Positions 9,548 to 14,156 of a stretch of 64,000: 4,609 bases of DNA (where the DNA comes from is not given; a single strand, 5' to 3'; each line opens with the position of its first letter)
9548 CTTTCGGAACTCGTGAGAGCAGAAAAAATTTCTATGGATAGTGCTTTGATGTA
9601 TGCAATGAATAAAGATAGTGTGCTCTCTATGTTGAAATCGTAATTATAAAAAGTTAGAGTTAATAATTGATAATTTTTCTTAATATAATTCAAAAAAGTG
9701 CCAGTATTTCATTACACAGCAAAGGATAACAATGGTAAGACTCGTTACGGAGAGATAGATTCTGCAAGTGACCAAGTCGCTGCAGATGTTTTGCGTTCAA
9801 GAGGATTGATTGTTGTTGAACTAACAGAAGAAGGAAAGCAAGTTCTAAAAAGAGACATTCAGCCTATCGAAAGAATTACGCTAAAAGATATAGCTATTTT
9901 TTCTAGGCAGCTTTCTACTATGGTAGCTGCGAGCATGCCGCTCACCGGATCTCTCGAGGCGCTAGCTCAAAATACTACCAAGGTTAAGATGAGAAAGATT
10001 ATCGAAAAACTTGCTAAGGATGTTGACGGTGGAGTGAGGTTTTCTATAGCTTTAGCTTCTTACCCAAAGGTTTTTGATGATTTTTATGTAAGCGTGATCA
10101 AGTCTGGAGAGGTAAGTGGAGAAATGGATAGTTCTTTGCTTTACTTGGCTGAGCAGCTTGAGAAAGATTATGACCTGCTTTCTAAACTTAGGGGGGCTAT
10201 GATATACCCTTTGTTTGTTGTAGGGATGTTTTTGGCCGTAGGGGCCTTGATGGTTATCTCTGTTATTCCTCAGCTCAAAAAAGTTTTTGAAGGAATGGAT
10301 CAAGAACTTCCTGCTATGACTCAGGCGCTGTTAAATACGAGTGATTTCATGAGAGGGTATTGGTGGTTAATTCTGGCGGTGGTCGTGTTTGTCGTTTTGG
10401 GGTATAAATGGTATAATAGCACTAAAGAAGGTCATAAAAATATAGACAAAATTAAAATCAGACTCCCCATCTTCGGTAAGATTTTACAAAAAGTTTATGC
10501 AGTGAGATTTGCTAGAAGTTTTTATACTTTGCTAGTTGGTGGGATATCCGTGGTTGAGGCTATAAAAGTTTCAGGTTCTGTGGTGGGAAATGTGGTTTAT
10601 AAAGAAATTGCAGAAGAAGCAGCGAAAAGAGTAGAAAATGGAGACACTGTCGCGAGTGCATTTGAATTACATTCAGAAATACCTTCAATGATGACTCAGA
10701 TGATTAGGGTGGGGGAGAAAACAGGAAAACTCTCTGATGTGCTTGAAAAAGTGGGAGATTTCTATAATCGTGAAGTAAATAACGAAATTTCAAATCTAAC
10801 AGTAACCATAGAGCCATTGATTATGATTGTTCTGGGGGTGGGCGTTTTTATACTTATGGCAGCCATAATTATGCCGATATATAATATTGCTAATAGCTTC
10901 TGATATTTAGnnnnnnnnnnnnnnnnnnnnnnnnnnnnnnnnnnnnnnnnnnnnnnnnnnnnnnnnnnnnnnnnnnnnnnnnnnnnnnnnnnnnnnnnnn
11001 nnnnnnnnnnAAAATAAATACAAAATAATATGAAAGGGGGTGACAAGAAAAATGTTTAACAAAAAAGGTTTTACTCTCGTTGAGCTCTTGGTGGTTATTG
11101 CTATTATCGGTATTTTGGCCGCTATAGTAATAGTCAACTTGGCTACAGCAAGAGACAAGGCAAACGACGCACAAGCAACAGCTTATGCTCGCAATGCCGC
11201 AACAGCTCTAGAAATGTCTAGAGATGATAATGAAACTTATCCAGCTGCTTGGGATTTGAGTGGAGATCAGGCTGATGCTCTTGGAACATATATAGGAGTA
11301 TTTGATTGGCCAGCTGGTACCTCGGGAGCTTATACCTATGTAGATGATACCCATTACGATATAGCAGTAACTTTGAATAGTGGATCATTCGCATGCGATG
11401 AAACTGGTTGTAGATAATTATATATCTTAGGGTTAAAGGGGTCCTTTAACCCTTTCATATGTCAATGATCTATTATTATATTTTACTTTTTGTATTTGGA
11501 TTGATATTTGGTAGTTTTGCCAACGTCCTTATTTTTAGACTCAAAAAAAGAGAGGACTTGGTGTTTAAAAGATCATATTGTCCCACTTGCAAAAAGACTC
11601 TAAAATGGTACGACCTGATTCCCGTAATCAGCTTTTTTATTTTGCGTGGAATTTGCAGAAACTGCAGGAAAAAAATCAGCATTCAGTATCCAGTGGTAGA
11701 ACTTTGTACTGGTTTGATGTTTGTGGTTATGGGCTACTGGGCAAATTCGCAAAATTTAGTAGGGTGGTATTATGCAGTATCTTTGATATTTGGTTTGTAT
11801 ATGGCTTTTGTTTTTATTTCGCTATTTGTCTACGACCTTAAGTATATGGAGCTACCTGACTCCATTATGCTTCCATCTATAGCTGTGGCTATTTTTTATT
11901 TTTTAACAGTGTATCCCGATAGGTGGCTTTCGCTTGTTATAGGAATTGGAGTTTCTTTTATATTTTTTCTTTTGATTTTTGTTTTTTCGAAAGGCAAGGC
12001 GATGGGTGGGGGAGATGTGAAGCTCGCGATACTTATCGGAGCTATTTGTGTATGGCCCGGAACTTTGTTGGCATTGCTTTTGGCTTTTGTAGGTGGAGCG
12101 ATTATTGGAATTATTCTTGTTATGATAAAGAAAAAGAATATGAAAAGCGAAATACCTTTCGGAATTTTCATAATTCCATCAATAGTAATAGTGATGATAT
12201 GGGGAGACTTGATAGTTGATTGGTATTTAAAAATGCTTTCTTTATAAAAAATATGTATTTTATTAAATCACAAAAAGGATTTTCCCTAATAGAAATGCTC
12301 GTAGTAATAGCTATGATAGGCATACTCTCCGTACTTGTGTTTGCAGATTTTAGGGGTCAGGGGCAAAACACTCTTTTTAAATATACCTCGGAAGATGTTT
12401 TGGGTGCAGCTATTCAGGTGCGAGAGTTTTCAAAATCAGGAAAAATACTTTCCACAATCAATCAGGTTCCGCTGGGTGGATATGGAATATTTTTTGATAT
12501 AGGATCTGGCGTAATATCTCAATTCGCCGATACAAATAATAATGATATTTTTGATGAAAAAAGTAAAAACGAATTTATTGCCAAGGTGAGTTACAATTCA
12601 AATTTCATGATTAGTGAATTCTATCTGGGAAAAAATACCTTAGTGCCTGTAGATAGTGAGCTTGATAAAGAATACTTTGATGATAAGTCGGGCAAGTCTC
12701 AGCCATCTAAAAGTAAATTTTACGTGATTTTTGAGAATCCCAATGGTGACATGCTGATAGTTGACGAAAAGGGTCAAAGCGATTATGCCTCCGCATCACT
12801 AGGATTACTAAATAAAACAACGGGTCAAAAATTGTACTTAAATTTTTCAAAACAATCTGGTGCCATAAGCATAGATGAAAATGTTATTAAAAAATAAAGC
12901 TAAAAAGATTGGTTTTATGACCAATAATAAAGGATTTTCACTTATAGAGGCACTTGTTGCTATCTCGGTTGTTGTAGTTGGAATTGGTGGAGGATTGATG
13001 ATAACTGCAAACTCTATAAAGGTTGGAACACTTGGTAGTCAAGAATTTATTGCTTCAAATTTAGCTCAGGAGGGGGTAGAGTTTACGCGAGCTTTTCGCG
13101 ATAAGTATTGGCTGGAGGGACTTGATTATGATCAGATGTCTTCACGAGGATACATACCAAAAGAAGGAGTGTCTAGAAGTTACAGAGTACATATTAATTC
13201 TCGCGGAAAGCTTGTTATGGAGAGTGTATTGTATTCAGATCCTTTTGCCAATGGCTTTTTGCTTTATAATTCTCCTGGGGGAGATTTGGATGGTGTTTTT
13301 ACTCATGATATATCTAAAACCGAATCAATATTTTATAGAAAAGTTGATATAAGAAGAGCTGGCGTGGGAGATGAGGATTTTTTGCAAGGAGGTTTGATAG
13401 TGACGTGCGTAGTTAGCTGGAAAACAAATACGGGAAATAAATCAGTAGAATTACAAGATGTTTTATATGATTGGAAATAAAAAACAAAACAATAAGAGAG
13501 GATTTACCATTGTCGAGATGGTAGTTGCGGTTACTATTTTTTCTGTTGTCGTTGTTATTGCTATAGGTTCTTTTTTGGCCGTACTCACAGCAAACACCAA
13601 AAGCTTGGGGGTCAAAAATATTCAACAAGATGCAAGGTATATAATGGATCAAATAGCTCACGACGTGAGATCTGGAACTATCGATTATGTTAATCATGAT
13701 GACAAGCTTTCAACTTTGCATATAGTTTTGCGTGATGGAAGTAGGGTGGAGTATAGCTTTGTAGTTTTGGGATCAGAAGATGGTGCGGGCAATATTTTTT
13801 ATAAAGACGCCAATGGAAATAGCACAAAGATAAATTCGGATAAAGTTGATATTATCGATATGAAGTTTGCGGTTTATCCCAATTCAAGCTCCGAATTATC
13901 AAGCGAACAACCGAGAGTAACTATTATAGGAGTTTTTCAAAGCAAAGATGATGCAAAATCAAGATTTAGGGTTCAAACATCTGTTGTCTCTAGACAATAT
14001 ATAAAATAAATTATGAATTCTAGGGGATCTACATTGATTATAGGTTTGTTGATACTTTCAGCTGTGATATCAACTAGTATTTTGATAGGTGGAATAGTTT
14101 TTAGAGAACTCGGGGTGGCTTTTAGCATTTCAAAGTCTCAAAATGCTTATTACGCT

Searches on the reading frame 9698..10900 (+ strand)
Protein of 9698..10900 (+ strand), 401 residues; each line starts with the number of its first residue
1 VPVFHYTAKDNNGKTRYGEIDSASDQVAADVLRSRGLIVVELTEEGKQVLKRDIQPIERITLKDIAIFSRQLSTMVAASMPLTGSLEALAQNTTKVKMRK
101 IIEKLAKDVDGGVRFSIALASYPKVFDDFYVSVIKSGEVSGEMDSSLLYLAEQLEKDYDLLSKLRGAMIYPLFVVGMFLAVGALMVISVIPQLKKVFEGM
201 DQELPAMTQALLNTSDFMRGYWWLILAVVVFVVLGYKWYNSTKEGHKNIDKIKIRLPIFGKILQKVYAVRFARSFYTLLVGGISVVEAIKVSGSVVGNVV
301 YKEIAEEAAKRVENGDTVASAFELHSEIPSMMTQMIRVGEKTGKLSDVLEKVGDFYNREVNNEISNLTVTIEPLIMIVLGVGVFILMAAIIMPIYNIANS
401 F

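Call 74: search_protein_families(library=pfam, proteins=[window:9698-10900:+], max_evalue=0.001)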
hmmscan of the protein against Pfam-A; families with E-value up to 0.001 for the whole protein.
window:9698-10900:+ (401 aa): 1 family
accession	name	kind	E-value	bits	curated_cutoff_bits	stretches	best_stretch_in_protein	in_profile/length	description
PF00482.28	T2SSF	-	6.2e-57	191.4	25.2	2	68-191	1-125/125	Type II secretion system (T2SS), protein F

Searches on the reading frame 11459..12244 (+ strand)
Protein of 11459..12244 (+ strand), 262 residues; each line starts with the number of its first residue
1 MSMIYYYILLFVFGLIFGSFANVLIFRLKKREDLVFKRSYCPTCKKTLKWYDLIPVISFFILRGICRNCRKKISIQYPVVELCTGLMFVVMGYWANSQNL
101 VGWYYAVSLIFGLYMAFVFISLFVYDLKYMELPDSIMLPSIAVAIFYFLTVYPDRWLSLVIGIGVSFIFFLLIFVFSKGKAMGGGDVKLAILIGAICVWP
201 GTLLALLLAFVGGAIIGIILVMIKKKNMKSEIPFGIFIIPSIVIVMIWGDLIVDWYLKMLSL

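Call 74: search_protein_families(library=pfam, proteins=[window:11459-12244:+], max_evalue=0.001)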
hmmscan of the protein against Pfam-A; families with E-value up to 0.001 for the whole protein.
window:11459-12244:+ (262 aa): 2 families
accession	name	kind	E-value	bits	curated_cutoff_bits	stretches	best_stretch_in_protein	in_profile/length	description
PF06750.18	A24_N_bact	-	2.7e-32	111.1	23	1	12-92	1-81/84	Bacterial Peptidase A24 N-terminal domain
PF01478.23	Peptidase_A24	-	5.5e-17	62.5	26.5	1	115-218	3-104/104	Type IV leader peptidase family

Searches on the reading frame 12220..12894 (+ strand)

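Call 74: search_protein_families(library=pfam, proteins=[window:12220-12894:+], max_evalue=0.001)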
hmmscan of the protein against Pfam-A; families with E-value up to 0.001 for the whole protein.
window:12220-12894:+ (225 aa): 1 family
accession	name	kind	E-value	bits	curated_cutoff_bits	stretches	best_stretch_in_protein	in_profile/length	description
PF07963.17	N_methyl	-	1.1e-07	31.5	21.2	1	16-41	2-27/27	Prokaryotic N-terminal methylation motif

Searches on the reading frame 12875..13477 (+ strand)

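Call 74: search_protein_families(library=pfam, proteins=[window:12875-13477:+], max_evalue=0.001)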
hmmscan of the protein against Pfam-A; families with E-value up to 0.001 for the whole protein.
window:12875-13477:+ (201 aa): 1 family
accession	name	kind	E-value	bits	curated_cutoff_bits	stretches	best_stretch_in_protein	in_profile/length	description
PF07963.17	N_methyl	-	5.7e-06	26.1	21.2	1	15-39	1-25/27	Prokaryotic N-terminal methylation motif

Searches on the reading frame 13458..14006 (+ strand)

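Call 75: search_protein_families(library=pfam, proteins=[window:13458-14006:+], max_evalue=0.001)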
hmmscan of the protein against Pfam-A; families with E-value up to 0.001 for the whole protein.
window:13458-14006:+ (183 aa): 1 family
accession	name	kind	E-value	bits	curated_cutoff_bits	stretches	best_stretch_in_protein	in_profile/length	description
PF07963.17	N_methyl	-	5.3e-07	29.4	21.2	1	11-36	2-27/27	Prokaryotic N-terminal methylation motif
